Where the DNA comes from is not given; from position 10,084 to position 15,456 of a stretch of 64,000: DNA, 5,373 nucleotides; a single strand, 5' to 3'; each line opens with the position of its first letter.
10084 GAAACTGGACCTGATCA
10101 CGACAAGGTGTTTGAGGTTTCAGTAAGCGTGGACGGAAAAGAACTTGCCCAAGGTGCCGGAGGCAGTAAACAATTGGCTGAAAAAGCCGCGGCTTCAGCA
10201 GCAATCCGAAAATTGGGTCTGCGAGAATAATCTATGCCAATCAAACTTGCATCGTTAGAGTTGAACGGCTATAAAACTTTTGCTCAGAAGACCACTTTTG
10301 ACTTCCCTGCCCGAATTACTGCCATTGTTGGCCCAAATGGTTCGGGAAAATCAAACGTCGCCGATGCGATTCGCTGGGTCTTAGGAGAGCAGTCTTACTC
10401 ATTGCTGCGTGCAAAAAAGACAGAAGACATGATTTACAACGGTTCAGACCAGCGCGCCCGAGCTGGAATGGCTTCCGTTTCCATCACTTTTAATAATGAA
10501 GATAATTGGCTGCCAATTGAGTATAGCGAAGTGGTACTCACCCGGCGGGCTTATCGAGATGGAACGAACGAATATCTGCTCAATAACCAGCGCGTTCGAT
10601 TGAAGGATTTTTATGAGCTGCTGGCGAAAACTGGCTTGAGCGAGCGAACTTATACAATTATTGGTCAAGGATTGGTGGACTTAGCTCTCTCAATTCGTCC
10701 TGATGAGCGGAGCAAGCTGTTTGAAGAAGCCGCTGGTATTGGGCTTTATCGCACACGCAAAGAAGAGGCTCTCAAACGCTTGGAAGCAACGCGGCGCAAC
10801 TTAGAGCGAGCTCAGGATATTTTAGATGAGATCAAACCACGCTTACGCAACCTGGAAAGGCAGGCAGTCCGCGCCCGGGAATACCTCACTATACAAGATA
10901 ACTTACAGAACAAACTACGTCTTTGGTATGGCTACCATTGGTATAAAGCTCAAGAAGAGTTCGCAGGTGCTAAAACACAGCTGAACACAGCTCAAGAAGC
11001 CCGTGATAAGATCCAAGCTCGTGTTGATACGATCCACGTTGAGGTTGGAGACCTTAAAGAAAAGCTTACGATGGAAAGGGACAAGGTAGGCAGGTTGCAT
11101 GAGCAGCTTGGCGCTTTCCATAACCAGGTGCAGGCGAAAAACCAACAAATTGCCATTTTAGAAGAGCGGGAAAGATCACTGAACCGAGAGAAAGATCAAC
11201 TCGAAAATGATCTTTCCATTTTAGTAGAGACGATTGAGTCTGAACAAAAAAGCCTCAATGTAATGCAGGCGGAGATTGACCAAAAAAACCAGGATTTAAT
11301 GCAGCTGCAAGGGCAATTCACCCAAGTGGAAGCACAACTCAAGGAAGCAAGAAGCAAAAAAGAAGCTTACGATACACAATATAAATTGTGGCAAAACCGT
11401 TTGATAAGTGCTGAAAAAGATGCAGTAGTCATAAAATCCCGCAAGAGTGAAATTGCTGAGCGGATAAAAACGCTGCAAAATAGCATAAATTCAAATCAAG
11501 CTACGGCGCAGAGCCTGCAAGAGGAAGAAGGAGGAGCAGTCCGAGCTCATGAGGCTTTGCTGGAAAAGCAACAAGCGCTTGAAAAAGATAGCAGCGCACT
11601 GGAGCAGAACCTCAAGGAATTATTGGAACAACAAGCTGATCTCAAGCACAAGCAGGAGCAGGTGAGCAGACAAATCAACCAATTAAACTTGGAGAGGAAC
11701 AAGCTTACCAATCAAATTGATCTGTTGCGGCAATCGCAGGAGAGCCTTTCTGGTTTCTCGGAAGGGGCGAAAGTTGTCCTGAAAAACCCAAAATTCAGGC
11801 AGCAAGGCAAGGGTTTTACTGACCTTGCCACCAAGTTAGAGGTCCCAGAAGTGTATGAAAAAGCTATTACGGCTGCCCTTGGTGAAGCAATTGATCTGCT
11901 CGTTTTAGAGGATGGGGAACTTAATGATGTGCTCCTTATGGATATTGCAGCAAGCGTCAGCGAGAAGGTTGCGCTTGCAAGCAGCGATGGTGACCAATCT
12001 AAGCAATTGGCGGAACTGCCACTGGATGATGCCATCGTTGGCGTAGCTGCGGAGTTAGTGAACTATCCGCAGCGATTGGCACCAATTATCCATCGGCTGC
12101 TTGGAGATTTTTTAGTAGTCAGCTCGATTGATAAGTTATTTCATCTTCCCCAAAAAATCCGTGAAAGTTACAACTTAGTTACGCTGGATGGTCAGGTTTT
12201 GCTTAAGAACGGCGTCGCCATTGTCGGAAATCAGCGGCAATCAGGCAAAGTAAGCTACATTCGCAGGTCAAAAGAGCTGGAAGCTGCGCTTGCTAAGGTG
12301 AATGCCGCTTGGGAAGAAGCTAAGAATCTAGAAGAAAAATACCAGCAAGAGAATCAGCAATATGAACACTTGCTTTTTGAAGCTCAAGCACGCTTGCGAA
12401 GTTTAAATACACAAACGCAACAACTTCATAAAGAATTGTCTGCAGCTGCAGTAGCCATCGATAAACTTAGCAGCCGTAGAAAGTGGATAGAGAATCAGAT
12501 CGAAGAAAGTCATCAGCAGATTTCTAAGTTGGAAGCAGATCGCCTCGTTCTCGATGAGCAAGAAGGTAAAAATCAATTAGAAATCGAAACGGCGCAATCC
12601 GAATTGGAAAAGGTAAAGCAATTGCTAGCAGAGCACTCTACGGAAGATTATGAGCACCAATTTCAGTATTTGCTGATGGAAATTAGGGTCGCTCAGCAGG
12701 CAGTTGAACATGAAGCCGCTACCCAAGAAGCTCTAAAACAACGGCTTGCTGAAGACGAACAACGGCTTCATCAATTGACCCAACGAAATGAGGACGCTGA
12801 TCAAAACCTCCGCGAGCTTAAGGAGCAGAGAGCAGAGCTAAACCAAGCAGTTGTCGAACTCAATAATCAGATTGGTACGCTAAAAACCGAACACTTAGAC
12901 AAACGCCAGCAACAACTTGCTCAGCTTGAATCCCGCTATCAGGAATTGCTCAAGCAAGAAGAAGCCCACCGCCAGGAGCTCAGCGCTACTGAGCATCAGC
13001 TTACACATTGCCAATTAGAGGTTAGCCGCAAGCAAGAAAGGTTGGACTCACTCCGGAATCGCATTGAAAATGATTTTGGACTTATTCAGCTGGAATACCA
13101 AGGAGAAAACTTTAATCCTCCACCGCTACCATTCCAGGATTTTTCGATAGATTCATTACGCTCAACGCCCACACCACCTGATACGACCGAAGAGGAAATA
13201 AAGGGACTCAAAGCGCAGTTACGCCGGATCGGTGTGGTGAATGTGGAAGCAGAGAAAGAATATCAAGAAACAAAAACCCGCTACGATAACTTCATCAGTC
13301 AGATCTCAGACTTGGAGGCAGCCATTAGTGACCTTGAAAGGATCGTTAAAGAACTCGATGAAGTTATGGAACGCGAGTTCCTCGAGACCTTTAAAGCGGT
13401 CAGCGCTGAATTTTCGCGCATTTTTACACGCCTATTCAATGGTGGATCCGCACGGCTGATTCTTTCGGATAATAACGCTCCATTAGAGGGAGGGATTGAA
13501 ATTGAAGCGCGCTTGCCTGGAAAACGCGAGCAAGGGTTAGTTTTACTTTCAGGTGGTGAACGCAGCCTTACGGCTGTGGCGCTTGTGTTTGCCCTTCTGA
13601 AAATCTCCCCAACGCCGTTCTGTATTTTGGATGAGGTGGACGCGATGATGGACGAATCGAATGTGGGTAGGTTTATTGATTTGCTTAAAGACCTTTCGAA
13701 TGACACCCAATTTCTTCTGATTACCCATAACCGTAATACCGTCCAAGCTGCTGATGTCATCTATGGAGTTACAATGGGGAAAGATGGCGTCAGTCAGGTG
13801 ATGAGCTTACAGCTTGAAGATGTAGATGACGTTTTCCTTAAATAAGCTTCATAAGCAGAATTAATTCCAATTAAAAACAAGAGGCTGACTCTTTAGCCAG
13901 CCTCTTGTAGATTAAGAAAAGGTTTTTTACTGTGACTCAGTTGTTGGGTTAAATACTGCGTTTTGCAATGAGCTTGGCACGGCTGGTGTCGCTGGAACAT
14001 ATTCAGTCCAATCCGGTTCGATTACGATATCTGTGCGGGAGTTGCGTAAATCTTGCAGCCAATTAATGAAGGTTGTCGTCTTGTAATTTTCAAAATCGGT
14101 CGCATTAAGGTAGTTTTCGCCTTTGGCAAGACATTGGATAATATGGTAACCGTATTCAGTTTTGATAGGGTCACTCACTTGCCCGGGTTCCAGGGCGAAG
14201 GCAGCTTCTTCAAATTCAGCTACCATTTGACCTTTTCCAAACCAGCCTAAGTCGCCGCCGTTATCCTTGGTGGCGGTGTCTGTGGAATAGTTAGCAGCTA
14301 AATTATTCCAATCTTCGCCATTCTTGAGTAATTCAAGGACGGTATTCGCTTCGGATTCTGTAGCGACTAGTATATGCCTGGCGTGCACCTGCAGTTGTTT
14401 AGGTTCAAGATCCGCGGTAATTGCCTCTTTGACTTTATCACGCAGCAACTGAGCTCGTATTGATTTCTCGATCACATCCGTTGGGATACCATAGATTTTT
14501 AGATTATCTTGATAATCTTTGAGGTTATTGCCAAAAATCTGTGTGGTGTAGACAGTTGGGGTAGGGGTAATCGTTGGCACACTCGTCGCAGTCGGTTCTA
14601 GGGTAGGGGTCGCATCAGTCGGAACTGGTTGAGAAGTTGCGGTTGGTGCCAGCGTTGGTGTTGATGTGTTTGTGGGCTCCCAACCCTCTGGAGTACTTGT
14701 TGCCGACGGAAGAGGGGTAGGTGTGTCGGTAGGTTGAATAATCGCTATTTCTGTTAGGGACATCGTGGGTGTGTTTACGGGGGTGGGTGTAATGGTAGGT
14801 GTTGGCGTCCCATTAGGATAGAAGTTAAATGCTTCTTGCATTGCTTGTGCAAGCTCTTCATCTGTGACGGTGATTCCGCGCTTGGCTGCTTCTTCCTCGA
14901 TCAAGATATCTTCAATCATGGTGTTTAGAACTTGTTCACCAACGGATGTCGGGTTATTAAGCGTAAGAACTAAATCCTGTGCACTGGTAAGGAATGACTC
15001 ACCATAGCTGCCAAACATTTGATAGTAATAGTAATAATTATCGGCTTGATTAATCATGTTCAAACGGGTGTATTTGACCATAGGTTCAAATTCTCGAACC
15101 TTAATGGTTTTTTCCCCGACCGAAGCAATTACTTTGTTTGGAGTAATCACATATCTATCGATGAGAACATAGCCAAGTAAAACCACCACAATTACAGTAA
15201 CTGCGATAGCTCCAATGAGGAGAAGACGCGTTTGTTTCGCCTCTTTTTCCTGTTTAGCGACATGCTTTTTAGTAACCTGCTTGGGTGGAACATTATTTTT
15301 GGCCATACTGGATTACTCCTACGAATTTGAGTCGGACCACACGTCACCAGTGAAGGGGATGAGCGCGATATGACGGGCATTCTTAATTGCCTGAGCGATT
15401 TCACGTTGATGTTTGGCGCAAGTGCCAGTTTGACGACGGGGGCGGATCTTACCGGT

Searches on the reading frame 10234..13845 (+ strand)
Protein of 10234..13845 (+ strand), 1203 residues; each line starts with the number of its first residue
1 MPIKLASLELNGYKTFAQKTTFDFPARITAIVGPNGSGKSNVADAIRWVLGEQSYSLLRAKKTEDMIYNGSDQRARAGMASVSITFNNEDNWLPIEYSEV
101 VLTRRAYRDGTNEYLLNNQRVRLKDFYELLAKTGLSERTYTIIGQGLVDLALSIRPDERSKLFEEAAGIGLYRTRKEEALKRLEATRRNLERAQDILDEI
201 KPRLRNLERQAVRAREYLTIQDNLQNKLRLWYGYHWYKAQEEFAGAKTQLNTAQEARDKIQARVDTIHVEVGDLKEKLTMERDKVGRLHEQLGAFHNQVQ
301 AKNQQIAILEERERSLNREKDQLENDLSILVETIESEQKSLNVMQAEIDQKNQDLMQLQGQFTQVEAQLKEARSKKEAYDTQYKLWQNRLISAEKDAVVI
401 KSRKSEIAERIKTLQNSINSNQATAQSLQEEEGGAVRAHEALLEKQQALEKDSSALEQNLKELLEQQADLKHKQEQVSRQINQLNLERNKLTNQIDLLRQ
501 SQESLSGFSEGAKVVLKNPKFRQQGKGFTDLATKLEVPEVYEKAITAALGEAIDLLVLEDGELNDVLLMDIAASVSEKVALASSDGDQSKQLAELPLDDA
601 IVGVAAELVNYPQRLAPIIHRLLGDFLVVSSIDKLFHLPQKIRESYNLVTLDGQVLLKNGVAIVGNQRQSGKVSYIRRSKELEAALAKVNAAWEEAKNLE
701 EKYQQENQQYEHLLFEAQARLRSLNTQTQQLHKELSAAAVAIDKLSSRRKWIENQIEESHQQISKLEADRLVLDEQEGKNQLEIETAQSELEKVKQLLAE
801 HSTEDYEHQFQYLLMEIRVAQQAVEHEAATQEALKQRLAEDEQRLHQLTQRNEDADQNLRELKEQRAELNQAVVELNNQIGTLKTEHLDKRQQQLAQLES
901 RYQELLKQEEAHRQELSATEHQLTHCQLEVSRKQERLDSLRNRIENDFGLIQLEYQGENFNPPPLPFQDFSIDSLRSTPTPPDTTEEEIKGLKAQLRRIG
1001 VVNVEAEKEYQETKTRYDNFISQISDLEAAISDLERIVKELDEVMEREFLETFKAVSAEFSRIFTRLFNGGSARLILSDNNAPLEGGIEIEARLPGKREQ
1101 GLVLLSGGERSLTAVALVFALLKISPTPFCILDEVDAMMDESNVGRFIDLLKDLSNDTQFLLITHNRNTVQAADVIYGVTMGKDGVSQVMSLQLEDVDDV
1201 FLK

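Call 47: search_protein_families(library=pfam, proteins=[window:10234-13845:+], max_evalue=0.00001)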
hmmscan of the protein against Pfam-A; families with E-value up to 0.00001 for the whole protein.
window:10234-13845:+ (1203 aa): 6 families
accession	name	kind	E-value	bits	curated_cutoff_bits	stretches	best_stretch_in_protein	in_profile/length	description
PF02463.25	SMC_N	-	2.2e-69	233.7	40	1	5-1187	2-219/220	RecF/RecN/SMC N terminal domain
PF13476.12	AAA_23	-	1e-16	62.6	27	1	7-225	1-194/201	AAA domain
PF13304.12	AAA_21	-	2.9e-12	47.7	27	1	28-85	1-63/304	AAA domain, putative AbiEii toxin, Type IV TA system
PF13175.12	AAA_15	-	1.5e-11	45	32.1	1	4-478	2-272/374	AAA ATPase domain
PF06470.18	SMC_hinge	-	8.2e-11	42.8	22.5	1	531-633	8-110/116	SMC proteins Flexible Hinge Domain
PF13555.12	AAA_29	-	2.2e-06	27.8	27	1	5-50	1-46/61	P-loop containing region of AAA domain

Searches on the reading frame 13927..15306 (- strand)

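Call 47: search_protein_families(library=pfam, proteins=[window:13927-15306:-], max_evalue=0.00001)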
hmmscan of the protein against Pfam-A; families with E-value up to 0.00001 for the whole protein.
window:13927-15306:- (459 aa): 5 families
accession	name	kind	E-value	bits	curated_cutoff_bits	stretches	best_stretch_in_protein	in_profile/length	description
PF13616.12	Rotamase_3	-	1.8e-26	93.4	22.5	1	306-394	15-114/116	PPIC-type PPIASE domain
PF00639.27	Rotamase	-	1.3e-23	84.2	21.7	1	315-392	17-95/97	PPIC-type PPIASE domain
PF13623.11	SurA_N_2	-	2.1e-13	50.8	28.5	1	25-159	7-122/145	SurA-like N-terminal domain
PF13624.11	SurA_N_3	-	1.5e-11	44.8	27.2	1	31-167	13-128/162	SurA-like N-terminal domain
PF13145.12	Rotamase_2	-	3.7e-09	37.9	27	1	311-391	27-104/121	PPIC-type PPIASE domain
